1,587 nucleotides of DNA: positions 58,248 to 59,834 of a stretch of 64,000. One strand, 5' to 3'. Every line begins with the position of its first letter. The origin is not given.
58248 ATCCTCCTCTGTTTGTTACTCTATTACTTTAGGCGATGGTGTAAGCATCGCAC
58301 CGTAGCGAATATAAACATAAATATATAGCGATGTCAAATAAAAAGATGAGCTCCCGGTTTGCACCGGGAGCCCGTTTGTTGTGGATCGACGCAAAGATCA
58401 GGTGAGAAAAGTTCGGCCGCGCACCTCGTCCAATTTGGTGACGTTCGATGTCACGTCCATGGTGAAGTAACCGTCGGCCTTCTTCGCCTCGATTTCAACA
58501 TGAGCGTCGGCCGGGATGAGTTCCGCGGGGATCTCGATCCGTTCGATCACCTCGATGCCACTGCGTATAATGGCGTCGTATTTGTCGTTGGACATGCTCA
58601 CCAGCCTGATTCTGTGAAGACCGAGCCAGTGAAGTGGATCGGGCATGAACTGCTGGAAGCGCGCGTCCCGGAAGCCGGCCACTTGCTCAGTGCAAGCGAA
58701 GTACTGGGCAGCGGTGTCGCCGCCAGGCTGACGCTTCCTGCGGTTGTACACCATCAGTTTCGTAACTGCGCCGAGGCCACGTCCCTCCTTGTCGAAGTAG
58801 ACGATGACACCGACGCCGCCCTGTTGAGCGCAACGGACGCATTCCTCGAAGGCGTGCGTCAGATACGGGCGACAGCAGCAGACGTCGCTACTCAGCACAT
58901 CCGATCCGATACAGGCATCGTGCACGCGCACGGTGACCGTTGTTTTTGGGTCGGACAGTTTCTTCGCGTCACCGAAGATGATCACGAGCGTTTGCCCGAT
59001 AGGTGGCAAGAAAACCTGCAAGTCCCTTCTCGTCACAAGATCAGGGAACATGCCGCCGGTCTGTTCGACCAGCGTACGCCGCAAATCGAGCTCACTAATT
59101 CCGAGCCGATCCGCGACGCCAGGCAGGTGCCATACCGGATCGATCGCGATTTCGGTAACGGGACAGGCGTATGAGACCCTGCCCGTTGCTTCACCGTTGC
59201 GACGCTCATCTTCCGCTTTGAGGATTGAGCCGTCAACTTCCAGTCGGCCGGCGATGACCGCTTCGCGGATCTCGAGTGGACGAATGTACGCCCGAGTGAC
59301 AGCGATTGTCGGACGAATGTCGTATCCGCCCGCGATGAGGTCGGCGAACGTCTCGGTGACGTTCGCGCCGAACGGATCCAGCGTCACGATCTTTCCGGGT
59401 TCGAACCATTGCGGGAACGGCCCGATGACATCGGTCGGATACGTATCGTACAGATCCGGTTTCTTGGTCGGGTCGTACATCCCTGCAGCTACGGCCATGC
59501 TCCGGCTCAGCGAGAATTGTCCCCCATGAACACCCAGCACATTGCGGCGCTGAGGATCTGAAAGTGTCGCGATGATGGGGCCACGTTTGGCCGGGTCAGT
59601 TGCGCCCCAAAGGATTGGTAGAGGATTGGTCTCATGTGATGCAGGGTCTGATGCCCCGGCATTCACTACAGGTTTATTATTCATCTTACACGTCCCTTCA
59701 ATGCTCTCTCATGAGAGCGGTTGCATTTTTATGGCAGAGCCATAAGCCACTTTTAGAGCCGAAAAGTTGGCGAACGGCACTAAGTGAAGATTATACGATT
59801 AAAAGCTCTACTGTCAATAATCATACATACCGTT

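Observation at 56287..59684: Four-gene minus-strand operon: GTP_CH_N+RibA-like cyclohydrolase, TrpF-like isomerase, second RibA-like enzyme, Cys/His protein. Candidate pathway to an unknown GTP-derived metabolite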

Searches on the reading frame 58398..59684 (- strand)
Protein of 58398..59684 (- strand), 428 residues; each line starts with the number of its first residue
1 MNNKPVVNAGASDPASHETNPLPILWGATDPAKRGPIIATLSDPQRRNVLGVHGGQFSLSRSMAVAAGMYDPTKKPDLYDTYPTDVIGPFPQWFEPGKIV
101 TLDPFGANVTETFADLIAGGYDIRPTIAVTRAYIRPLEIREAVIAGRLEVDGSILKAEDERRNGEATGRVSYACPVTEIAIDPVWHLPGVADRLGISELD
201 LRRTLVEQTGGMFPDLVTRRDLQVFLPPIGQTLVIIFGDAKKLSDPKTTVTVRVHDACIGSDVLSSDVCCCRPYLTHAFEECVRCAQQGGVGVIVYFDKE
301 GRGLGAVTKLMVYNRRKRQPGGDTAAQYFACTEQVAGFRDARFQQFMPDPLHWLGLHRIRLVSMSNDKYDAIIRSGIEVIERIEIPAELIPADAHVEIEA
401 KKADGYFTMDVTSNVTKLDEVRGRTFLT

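Call 3: search_protein_families(library=pfam, proteins=[window:58398-59684:-], max_evalue=0.1)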
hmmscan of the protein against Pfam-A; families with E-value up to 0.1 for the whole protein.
window:58398-59684:- (428 aa): 2 families
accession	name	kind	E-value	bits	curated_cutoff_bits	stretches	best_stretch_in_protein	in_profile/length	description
PF12471.13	GTP_CH_N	-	4.4e-63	213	25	1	12-208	7-193/193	GTP cyclohydrolase N terminal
PF00925.25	GTP_cyclohydro2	-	6.9e-20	71.7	23.3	1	232-383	29-164/165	GTP cyclohydrolase II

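Call 4: search_protein_families(library=ncbifam, proteins=[window:58398-59684:-], max_evalue=0.1)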
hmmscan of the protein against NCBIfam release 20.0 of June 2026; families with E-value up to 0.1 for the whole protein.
window:58398-59684:- (428 aa): 8 families
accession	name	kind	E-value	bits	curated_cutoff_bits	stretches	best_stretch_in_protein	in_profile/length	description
NF005536.0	PRK07198.1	equivalog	1.2e-178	594.3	403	1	14-426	18-417/419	GTP cyclohydrolase II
NF001591.0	PRK00393.1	subfamily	5.2e-19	68.4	148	1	234-394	35-180/199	GTP cyclohydrolase II RibA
NF006456.0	PRK08815.1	equivalog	1e-17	64.5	464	1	245-411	212-367/376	GTP cyclohydrolase II RibA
NF006803.0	PRK09311.1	equivalog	1.5e-17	63.4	569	1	235-389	244-385/417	bifunctional 3,4-dihydroxy-2-butanone-4-phosphate synthase/GTP cyclohydrolase II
NF006806.0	PRK09319.1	equivalog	2.3e-15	56.2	764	1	234-386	247-387/561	bifunctional 3,4-dihydroxy-2-butanone-4-phosphate synthase/GTP cyclohydrolase II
NF006805.0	PRK09318.1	equivalog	3.6e-15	55.9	486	1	247-391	230-363/387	bifunctional 3,4-dihydroxy-2-butanone-4-phosphate synthase/GTP cyclohydrolase II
TIGR00505.1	ribA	equivalog_domain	4e-15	55.8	205.85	1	246-386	39-169/191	GTP cyclohydrolase II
NF045648.2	2X_seleno_MbdU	exception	0.072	12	600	1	226-288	173-234/468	metal-binding double selenoprotein MbdU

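Call 82: search_dna_similar(query=window:58398-59684:-, collection=plasmids, mode=protein, max_rows=12, rows=spread)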
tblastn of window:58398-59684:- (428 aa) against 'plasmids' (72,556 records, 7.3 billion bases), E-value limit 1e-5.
Records with a match: 137; places in all: 145; records where one place covers at least 80% of the query: 16.
Best place of each record, by identity: <60% 137.
By first word of the organism name: Rhodococcus 12; Ralstonia 11; Mycetohabitans 9; Azospirillum 8; Lactiplantibacillus 7; Acinetobacter 7; Streptomyces 6; Cupriavidus 5; Rhizobium 5; Enterococcus 5; and 44 more.
By predicted mobility (MOB-suite, as given by PLSDB): non-mobilizable 95; mobilizable 29; conjugative 13.
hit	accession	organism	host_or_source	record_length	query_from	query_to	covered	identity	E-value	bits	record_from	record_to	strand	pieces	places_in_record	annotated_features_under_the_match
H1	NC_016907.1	Gordonia polyisoprenivorans VH2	-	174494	23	424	94%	56.8%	2e-140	450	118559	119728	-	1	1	GTP cyclohydrolase II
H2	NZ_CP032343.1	Azospirillum brasilense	soil sample,Agricultural field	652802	23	424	94%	54.6%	2e-136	438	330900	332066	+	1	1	GTP cyclohydrolase II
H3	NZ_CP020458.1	Lactobacillus amylolyticus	single cell,natually fermented tofu whey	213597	230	393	38%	34.7%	1e-11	75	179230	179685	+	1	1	ribA: GTP cyclohydrolase II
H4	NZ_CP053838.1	Aliarcobacter faecis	Cell culture,Human septic tank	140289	202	383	43%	27.9%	1e-7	62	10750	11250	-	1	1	ribA: GTP cyclohydrolase II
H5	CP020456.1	Vibrio coralliilyticus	Crassostrea gigas (Pacific ...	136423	231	427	46%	25.4%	8e-9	66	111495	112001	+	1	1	none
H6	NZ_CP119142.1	Neisseria gonorrhoeae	Homo sapiens,whole organism,synovial ...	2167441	250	402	36%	31.2%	4e-10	70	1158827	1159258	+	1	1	none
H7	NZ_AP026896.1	Aeromonas caviae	Microbe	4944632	253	407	36%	29.9%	6e-6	56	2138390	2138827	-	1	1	none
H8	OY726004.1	Phocaeicola massiliensis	-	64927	231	391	38%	28.6%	2e-6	58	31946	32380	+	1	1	record has no annotation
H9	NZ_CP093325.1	Bacillus sp. N5-665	whole organism,peat soil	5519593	250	383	31%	33.6%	2e-7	61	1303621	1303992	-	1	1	none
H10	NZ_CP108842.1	Streptomyces chartreusis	-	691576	231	386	36%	28.0%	8e-8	62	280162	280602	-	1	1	bifunctional 3,4-dihydroxy-2-butanone-4-phosphate synthase/GTP ...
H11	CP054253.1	Escherichia coli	Homo sapiens,bone infection of foot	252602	233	395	38%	26.4%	8e-7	59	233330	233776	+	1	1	ribA: GTP cyclohydrolase II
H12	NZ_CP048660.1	Acinetobacter piscicola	Pig,feces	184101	250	383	31%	29.1%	9e-6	56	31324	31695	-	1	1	none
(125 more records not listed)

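Call 83: get_annotated_region(hit=H1, flank=5000)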
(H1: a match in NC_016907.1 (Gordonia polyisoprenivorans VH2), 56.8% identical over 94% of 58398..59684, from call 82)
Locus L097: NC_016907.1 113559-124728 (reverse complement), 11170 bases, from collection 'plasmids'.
description: Gordonia polyisoprenivorans VH2 plasmid p174, complete sequence
organism: Gordonia polyisoprenivorans VH2 (NCBI taxid 1112204)
taxonomy: Bacteria; Actinomycetota; Actinomycetes; Mycobacteriales; Gordoniaceae; Gordonia; Gordonia polyisoprenivorans; Gordonia polyisoprenivorans VH2
host: -; source: -; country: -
typing (MOB-suite, as given by PLSDB): non-mobilizable
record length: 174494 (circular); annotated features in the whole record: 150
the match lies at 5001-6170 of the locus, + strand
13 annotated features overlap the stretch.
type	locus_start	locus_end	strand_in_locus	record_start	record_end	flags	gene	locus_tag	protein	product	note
CDS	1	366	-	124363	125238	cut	-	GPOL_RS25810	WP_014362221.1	N-acetyltransferase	-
CDS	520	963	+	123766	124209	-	-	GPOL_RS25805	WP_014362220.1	Fur family transcriptional regulator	GO:0006355 - regulation of DNA-templated transcription [Evidence IEA]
CDS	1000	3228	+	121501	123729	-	katG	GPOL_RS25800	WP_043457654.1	catalase/peroxidase HPI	GO:0006979 - response to oxidative stress [Evidence IEA]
CDS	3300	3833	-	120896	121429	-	-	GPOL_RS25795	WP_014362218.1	FBP domain-containing protein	-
CDS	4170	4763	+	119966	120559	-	-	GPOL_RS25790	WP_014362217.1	class I SAM-dependent methyltransferase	-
CDS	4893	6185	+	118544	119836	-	-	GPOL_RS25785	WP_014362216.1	GTP cyclohydrolase II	-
CDS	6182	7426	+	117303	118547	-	-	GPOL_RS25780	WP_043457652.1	URC4/urg3 family protein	-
CDS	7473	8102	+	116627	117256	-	upp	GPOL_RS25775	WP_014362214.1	uracil phosphoribosyltransferase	GO:0009116 - nucleoside metabolic process [Evidence IEA]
CDS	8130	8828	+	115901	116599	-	-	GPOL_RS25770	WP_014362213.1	YoaK family protein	-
CDS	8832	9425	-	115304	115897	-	-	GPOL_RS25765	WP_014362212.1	TetR family transcriptional regulator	-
CDS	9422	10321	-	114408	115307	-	-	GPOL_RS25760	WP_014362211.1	ABC transporter ATP-binding protein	-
CDS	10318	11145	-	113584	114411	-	-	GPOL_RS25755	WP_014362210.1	ABC transporter ATP-binding protein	-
CDS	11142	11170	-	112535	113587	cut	-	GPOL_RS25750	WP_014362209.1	ABC transporter permease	-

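Call 84: get_annotated_region(hit=H2, flank=5000)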
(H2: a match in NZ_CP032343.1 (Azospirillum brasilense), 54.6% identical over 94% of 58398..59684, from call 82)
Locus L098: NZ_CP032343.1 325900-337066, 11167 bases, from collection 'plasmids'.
description: Azospirillum brasilense strain MTCC4038 plasmid p4, complete sequence
organism: Azospirillum brasilense (NCBI taxid 192)
taxonomy: Bacteria; Pseudomonadota; Alphaproteobacteria; Rhodospirillales; Azospirillaceae; Azospirillum; Azospirillum brasilense
host: -; source: soil sample,Agricultural field; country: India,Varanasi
typing (MOB-suite, as given by PLSDB): non-mobilizable
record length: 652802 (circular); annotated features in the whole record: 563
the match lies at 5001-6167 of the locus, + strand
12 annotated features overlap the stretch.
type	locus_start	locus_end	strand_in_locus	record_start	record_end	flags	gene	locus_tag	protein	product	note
CDS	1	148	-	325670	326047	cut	-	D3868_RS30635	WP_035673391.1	hypothetical protein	-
CDS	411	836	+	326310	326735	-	-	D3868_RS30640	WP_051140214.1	hypothetical protein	-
CDS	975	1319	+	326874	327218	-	-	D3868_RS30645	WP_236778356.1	hypothetical protein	-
CDS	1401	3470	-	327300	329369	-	-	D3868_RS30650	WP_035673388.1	carbohydrate-binding domain-containing protein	-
CDS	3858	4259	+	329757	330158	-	-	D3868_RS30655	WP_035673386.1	hypothetical protein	-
CDS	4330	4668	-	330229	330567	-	-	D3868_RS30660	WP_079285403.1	hypothetical protein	-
CDS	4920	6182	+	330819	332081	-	-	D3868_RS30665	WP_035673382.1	GTP cyclohydrolase II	-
CDS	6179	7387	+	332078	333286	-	-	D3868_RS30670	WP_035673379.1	URC4/urg3 family protein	-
CDS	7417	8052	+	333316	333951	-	upp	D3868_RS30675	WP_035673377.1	uracil phosphoribosyltransferase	GO:0009116 - nucleoside metabolic process [Evidence IEA]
CDS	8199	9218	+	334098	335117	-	-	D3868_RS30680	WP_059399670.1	BMP family protein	-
CDS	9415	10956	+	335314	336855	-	-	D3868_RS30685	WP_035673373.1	ABC transporter ATP-binding protein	-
CDS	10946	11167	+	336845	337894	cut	-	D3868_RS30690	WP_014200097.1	ABC transporter permease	-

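Call 86: list_cluster_members(proteins=[window:58398-59684:-, window:57461-58249:-, window:56885-57448:-, window:56287-56871:-, window:60423-61511:-])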
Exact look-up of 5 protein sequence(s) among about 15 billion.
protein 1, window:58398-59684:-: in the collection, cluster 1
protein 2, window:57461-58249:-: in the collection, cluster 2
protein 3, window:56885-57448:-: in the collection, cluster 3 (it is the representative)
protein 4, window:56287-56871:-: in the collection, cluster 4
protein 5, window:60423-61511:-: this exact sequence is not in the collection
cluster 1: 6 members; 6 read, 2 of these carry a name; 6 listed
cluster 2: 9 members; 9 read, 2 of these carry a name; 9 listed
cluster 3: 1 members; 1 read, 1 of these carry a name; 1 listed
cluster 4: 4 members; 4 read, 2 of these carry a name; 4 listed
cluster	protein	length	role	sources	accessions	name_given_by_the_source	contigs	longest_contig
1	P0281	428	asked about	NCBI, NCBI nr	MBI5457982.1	GTP cyclohydrolase II [Candidatus Kaiserbacteria bacterium]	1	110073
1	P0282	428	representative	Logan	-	-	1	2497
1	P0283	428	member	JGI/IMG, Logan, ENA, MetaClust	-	\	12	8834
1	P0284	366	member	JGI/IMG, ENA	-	-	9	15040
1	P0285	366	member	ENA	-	-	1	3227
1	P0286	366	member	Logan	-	-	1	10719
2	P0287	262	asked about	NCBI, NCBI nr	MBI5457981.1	hypothetical protein HY971_04645 [Candidatus Kaiserbacteria bacterium] | hypothetical protein [Candidatus Kaiserbacteria bacterium]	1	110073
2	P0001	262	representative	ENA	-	-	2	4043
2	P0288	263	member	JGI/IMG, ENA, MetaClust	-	\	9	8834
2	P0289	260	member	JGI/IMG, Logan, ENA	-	-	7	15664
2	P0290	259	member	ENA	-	-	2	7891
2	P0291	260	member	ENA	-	-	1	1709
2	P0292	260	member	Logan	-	-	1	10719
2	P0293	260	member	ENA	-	-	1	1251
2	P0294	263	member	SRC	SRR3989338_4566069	-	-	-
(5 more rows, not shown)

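Call 95: search_solved_structures(query=window:58398-59684:-, max_evalue=0.001, show_alignments=1)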
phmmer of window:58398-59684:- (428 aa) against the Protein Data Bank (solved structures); distinct sequences matched with E-value up to 0.001: 5.
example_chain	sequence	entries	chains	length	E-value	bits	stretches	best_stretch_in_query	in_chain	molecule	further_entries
7ej3_A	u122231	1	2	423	5.1e-151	506.7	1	19-425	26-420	GTP cyclohydrolase II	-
7eev_A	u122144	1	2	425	5.2e-151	506.6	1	19-425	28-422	GTP cyclohydrolase II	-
2bz0_A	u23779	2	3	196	6.2e-11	45.1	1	235-396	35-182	GTP CYCLOHYDROLASE II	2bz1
4i14_A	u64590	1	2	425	1.3e-08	37.4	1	248-388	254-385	Riboflavin biosynthesis protein RibBA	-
4rl4_A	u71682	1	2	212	8.1e-07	31.5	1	251-379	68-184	GTP cyclohydrolase-2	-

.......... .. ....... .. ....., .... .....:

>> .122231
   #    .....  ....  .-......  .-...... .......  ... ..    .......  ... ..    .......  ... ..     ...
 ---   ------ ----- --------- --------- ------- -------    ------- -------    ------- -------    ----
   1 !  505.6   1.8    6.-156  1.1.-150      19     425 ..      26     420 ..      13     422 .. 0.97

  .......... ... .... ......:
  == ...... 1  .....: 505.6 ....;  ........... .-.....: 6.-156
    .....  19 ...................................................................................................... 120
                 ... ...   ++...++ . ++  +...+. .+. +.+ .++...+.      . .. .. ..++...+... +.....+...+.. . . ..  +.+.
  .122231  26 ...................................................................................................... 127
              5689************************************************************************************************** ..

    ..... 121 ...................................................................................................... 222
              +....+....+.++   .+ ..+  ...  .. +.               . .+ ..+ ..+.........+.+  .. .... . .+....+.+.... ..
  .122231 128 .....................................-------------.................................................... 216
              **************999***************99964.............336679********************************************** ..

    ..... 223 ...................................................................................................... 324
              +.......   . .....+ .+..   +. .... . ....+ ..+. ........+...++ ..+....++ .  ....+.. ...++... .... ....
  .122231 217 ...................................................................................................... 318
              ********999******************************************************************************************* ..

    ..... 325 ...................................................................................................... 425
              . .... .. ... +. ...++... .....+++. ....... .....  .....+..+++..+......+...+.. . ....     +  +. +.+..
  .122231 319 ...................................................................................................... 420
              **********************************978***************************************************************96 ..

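Call 99: search_protein_families(library=phrogs, proteins=[window:58398-59684:-], max_evalue=0.01)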
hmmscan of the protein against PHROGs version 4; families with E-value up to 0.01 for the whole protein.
window:58398-59684:- (428 aa): 0 families
